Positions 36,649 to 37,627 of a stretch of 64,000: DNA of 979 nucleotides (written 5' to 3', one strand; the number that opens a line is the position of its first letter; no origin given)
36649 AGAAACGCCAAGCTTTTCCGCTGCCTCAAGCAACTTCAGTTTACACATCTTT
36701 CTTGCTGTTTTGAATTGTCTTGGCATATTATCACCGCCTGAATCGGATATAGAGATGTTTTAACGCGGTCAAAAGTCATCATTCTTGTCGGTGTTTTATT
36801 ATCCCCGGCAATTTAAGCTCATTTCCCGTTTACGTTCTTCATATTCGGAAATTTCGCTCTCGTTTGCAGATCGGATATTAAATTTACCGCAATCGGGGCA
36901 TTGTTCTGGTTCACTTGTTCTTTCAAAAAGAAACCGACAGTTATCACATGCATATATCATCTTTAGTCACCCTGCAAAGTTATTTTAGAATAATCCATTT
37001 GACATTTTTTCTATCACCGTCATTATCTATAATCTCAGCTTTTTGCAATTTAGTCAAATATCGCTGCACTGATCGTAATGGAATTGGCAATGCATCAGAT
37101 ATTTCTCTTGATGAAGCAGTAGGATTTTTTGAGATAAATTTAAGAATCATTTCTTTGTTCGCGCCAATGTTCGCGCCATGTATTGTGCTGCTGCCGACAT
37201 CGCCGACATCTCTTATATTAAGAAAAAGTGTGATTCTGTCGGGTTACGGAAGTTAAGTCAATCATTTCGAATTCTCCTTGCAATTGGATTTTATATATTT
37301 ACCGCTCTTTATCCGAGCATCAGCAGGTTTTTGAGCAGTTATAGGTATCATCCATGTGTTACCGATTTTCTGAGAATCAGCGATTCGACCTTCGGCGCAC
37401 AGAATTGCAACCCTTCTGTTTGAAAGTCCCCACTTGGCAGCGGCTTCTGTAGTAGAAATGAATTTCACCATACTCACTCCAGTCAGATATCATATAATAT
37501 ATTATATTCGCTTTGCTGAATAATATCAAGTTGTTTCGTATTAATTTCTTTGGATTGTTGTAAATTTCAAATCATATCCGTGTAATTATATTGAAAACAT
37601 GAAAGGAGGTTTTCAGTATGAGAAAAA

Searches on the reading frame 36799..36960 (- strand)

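Call 90: search_protein_families(library=pfam, proteins=[window:36799-36960:-], max_evalue=0.05)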
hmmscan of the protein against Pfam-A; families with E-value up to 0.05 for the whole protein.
window:36799-36960:- (53 aa): 5 families
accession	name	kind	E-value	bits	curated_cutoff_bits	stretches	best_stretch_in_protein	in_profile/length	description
PF21349.2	RUBY_RBDX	-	4.5e-05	23.2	26.5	1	3-25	1-23/30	Rubrerythrin, rubredoxin-like domain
PF01155.25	HypA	-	0.0016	18.9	28.9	1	3-40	71-110/112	Hydrogenase/urease nickel incorporation, metallochaperone, hypA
PF06093.19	Spt4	-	0.0051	17.3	25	1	4-35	3-35/77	Spt4/RpoE2 zinc finger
PF23455.1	DUF7129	-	0.011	15.9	30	1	3-26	12-35/45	Domain of unknown function (DUF7129)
PF09723.15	Zn_ribbon_8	-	0.014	15.8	34.4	1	3-26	6-34/41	Zinc ribbon domain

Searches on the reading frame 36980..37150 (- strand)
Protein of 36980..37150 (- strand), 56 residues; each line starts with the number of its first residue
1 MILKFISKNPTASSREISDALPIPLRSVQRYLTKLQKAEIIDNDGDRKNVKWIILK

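Call 90: search_protein_families(library=pfam, proteins=[window:36980-37150:-], max_evalue=0.05)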
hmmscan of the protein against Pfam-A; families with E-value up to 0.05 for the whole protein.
window:36980-37150:- (56 aa): 14 families
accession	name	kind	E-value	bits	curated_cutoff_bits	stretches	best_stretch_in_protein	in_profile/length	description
PF13412.12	HTH_24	-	1.5e-07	31.3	21.9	1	2-41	8-47/48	Winged helix-turn-helix DNA-binding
PF12802.13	MarR_2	-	0.00018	22.1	27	1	2-47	10-59/61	MarR family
PF04703.18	FaeA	-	0.0037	18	20.7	1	2-44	5-48/62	FaeA-like protein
PF14394.12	DUF4423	-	0.0038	17.5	30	1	11-50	36-74/165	Domain of unknown function (DUF4423)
PF25212.1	HVO_A0114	-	0.005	17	27.6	1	2-50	27-75/84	HVO_A0114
PF01978.25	TrmB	-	0.0071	16.6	25.6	1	8-45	19-56/68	Sugar-specific transcriptional regulator TrmB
PF13545.12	HTH_Crp_2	-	0.011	16.1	27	1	13-47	24-57/70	Crp-like helix-turn-helix domain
PF12840.13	HTH_20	-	0.014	15.8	27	1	2-42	9-49/51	Helix-turn-helix domain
PF02082.26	Rrf2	-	0.016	15.8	30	1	7-42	16-54/132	Iron-dependent Transcriptional regulator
PF01022.26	HTH_5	-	0.016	15.5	22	1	2-42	7-46/47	Bacterial regulatory protein, arsR family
PF09339.16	HTH_IclR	-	0.016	15.4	22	1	1-44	7-51/52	IclR helix-turn-helix domain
PF24409.1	wHTH-PRTase_assc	-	0.023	15.2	27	1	1-44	2-44/83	wHTH-PRTase associated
PF14947.12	HTH_45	-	0.042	14.3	25.5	1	2-46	11-54/77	Winged helix-turn-helix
PF08279.18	HTH_11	-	0.047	14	25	0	2-38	5-42/55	HTH domain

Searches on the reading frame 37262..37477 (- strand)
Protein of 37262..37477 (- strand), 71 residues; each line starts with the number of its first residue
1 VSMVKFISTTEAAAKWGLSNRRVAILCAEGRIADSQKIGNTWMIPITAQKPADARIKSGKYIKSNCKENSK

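Call 45: search_protein_families(library=pfam, proteins=[window:37262-37477:-], max_evalue=0.01)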
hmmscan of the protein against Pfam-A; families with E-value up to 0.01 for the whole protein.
window:37262-37477:- (71 aa): 2 families
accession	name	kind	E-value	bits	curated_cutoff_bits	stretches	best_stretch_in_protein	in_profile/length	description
PF12728.13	HTH_17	-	0.0012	19.5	27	1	7-45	2-39/51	Helix-turn-helix domain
PF20038.5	HTH_59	-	0.0014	19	27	1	5-44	6-52/66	Helix-turn-helix domain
